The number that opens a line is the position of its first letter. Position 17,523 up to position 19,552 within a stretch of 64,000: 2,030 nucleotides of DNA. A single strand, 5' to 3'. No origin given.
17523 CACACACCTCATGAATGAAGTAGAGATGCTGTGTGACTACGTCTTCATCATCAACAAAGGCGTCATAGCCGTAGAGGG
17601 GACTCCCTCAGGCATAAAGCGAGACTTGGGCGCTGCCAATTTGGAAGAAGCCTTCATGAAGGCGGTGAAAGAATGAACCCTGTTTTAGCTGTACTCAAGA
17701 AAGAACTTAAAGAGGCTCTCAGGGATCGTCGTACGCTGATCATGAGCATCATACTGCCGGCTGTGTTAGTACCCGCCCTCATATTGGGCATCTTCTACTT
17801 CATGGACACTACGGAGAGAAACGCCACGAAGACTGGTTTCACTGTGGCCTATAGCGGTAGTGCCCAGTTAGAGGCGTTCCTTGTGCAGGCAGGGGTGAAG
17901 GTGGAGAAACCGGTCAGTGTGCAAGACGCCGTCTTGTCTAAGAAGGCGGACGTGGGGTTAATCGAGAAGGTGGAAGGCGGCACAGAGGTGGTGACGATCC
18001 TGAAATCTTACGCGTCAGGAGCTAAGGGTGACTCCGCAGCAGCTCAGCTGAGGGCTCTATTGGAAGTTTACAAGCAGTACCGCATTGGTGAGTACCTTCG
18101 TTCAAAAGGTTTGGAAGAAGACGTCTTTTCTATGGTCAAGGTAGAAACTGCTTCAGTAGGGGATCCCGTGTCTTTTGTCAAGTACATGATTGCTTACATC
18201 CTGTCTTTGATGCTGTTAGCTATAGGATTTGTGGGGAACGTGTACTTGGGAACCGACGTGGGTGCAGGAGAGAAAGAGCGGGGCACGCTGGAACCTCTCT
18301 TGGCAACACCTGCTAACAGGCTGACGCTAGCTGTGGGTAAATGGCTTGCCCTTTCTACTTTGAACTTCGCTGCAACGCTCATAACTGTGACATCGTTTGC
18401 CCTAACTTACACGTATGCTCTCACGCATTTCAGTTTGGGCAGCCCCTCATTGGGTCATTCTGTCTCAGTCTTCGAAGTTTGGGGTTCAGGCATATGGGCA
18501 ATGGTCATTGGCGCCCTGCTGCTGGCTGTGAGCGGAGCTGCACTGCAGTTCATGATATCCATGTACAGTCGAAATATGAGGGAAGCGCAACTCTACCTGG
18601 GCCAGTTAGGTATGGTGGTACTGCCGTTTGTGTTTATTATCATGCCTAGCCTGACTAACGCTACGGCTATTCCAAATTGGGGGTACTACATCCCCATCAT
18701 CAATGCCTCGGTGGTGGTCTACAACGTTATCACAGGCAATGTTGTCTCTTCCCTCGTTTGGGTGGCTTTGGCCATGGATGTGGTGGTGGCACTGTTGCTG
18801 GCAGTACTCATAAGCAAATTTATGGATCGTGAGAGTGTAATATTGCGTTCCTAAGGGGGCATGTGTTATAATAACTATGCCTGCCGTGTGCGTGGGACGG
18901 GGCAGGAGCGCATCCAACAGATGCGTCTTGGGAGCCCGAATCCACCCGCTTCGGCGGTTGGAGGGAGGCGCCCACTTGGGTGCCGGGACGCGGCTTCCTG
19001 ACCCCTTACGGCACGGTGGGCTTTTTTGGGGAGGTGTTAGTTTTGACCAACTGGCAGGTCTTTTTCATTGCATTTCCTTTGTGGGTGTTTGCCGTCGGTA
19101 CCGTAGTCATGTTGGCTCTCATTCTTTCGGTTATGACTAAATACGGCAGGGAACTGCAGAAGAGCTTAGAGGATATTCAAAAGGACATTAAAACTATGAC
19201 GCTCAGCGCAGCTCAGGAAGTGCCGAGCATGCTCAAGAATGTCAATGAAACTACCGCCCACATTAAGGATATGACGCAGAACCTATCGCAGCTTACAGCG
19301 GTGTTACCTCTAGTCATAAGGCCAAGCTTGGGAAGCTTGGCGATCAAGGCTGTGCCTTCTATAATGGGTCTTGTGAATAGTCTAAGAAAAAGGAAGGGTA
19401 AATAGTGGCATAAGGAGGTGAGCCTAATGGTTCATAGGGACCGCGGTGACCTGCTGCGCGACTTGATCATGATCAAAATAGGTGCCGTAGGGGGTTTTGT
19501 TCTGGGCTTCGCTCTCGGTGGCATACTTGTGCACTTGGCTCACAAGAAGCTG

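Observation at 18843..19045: GC-rich structured leader/sRNA with mutually exclusive hairpins and a U6 terminator upstream of the ytxG-ytxH stress operon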

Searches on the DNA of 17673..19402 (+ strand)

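Call 4: search_rna_families(source=window, start=18700, end=19200, threshold=evalue, max_evalue=10, show_alignments=3)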
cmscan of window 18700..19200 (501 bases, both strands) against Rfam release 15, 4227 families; matches with E-value up to 10: 5.
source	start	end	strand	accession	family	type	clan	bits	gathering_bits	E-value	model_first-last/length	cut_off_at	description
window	18875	19026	+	RF00013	6S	Gene;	-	34.7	46.4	1.8e-05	1-187/187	no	6S / SsrS RNA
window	19064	19167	+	RF04063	MIR2629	Gene; miRNA;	-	14.7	60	1.1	1-66/66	no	MIR2629 microRNA precursor family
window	19098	19156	-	RF01841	veev_FSE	Cis-reg; frameshift_element;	-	13.4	55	9.4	1-71/71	no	venezuelan equine encephalitis virus ribosomal frameshift element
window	18991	19002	+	RF01727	SAM-SAH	Cis-reg; riboswitch;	-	13.1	40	2.6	13-24/49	no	SAM/SAH riboswitch aptamer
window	18943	19017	-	RF02151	MIMT1_1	Gene; lncRNA;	-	11.9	45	9.8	1-88/88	no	MER1 repeat containing imprinted transcript 1 conserved region 1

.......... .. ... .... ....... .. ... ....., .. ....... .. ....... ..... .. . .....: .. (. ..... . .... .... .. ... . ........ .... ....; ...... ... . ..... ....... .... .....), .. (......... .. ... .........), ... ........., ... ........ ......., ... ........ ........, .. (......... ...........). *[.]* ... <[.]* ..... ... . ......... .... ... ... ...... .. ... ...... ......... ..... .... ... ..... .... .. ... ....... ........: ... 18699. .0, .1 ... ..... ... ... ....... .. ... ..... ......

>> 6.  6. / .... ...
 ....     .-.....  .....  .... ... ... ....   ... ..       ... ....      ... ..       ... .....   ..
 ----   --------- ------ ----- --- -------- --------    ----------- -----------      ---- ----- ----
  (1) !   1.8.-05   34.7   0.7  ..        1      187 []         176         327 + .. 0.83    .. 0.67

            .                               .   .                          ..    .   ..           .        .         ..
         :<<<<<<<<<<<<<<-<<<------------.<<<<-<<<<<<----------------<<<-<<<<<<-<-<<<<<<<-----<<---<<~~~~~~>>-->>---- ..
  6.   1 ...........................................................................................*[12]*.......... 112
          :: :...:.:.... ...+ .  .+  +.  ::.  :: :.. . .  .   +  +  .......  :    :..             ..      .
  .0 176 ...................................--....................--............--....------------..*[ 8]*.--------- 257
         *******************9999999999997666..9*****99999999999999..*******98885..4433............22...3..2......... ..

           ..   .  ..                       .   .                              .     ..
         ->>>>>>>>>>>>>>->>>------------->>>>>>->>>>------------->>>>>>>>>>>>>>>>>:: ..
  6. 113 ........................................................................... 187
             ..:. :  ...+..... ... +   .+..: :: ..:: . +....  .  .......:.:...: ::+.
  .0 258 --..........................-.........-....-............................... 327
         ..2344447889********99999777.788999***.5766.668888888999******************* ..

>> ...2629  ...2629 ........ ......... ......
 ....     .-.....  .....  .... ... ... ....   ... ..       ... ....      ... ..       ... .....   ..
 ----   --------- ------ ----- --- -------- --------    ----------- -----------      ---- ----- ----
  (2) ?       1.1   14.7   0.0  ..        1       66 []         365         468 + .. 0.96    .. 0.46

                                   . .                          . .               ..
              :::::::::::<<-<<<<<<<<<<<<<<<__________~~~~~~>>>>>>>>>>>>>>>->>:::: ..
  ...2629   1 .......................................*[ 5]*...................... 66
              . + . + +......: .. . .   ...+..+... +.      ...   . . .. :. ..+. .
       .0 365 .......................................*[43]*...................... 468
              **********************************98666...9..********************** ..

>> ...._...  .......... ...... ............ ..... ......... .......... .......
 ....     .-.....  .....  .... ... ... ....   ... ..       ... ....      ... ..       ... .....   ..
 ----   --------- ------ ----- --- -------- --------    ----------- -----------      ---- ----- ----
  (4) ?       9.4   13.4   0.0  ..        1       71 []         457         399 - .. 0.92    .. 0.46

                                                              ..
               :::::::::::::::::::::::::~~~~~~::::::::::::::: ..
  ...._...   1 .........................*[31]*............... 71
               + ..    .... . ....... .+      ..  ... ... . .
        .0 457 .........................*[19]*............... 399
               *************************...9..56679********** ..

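Call 15: search_rna_families(sources=[L003, L004, L005, L006, L008, L001, L002], threshold=evalue, max_evalue=0.1, show_alignments=4)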
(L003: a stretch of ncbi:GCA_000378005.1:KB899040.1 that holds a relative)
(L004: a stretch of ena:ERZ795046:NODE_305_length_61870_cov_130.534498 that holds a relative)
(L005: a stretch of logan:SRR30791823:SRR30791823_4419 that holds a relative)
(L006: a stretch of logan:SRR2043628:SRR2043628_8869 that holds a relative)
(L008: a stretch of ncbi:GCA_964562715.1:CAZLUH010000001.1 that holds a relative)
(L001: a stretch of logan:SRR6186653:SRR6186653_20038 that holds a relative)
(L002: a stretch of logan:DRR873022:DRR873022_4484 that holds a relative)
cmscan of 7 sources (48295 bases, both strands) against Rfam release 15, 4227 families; matches with E-value up to 0.1: 6.
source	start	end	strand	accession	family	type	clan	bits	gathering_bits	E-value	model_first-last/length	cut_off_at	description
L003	4199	4355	+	RF00013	6S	Gene;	-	54.1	46.4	4.1e-08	1-187/187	no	6S / SsrS RNA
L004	4197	4352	+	RF00013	6S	Gene;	-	49.5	46.4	5.2e-07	1-187/187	no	6S / SsrS RNA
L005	4197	4352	+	RF00013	6S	Gene;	-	49.5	46.4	5.2e-07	1-187/187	no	6S / SsrS RNA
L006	4197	4352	+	RF00013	6S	Gene;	-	49.5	46.4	5.2e-07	1-187/187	no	6S / SsrS RNA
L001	4203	4354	+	RF00013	6S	Gene;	-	34.7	46.4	0.0017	1-187/187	no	6S / SsrS RNA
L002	4203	4354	+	RF00013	6S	Gene;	-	34.7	46.4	0.0017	1-187/187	no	6S / SsrS RNA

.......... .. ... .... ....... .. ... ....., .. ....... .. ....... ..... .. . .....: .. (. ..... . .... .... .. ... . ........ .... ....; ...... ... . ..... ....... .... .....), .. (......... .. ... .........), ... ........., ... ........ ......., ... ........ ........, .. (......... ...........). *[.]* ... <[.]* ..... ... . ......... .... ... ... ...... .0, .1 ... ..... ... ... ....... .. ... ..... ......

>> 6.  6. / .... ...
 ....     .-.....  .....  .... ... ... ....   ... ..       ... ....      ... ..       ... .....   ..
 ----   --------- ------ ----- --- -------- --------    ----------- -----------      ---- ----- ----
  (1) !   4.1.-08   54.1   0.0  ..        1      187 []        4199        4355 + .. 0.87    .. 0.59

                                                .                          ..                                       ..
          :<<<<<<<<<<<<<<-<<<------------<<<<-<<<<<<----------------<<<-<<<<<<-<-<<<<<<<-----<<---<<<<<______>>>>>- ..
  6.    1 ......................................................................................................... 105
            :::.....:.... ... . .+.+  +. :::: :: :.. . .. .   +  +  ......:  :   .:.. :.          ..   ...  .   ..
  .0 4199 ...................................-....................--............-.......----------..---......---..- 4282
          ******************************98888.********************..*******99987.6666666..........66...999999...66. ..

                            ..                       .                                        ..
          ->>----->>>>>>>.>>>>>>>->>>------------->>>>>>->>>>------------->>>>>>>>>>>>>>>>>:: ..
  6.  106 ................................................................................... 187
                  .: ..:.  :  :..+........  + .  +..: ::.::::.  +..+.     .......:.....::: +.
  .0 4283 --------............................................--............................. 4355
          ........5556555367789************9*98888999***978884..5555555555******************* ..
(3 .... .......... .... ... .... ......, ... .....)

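Call 22: search_rna_families(sources=[L009, L010, L011, L012, L013, L014, L015, L016, L017, L018], threshold=evalue, max_evalue=1)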
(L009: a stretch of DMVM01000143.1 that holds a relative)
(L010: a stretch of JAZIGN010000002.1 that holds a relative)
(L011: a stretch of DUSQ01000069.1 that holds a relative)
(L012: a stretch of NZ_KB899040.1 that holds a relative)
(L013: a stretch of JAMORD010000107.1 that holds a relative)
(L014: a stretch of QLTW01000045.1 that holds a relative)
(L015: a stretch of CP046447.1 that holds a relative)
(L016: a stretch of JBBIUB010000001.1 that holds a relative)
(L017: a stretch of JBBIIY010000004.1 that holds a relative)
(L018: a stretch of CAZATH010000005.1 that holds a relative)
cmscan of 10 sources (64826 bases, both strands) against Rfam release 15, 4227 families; matches with E-value up to 1: 8.
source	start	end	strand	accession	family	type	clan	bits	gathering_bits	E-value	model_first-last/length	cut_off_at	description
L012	4199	4355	+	RF00013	6S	Gene;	-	54.1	46.4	5.6e-08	1-187/187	no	6S / SsrS RNA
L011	4197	4350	+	RF00013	6S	Gene;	-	50.7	46.4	3.6e-07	1-187/187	no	6S / SsrS RNA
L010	4197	4352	+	RF00013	6S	Gene;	-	49.5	46.4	6.9e-07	1-187/187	no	6S / SsrS RNA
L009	2388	2540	+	RF00013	6S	Gene;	-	49.4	46.4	7.6e-07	1-187/187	no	6S / SsrS RNA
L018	4171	4253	+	RF02029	sraA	Gene; sRNA;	-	39.9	56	0.011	1-95/95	no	sraA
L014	4181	4259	+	RF03261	mir-1759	Gene; miRNA;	-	27.1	58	0.63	1-75/75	no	mir-1759 microRNA precursor family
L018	4124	4249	+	RF00166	PrrB_RsmZ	Gene; sRNA;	CL00106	22.8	44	0.39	1-133/133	no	PrrB/RsmZ RNA family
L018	4206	4416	-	RF00084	CsrC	Gene; sRNA;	CL00106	18.6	61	0.21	1-255/255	no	CsrC RNA family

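Call 49: search_rna_families(sources=[L094, L095, L096, L097, L098], threshold=evalue, max_evalue=0.1, show_alignments=1)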
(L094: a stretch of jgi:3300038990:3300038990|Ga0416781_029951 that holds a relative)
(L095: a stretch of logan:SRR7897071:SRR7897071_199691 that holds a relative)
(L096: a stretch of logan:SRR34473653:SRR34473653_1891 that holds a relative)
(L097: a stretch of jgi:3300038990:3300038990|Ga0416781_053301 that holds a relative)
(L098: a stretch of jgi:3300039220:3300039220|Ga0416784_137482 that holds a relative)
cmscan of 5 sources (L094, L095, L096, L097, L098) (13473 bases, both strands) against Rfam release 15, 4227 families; matches with E-value up to 0.1: 6.
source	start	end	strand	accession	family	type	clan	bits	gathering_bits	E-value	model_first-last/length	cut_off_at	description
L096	2325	2481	+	RF00013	6S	Gene;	-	55.9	46.4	4.4e-09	1-187/187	no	6S / SsrS RNA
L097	1397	1553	+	RF00013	6S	Gene;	-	54.1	46.4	1.2e-08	1-187/187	no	6S / SsrS RNA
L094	974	1132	+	RF00013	6S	Gene;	-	49.3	46.4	1.7e-07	1-187/187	no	6S / SsrS RNA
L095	375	533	+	RF00013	6S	Gene;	-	49.3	46.4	1.7e-07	1-187/187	no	6S / SsrS RNA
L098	207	365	+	RF00013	6S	Gene;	-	49.3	46.4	1.7e-07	1-187/187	no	6S / SsrS RNA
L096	1449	1493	+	RF03452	mir-3121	Gene; miRNA;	-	25.4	108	0.049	1-77/77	no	mir-3121 microRNA precursor family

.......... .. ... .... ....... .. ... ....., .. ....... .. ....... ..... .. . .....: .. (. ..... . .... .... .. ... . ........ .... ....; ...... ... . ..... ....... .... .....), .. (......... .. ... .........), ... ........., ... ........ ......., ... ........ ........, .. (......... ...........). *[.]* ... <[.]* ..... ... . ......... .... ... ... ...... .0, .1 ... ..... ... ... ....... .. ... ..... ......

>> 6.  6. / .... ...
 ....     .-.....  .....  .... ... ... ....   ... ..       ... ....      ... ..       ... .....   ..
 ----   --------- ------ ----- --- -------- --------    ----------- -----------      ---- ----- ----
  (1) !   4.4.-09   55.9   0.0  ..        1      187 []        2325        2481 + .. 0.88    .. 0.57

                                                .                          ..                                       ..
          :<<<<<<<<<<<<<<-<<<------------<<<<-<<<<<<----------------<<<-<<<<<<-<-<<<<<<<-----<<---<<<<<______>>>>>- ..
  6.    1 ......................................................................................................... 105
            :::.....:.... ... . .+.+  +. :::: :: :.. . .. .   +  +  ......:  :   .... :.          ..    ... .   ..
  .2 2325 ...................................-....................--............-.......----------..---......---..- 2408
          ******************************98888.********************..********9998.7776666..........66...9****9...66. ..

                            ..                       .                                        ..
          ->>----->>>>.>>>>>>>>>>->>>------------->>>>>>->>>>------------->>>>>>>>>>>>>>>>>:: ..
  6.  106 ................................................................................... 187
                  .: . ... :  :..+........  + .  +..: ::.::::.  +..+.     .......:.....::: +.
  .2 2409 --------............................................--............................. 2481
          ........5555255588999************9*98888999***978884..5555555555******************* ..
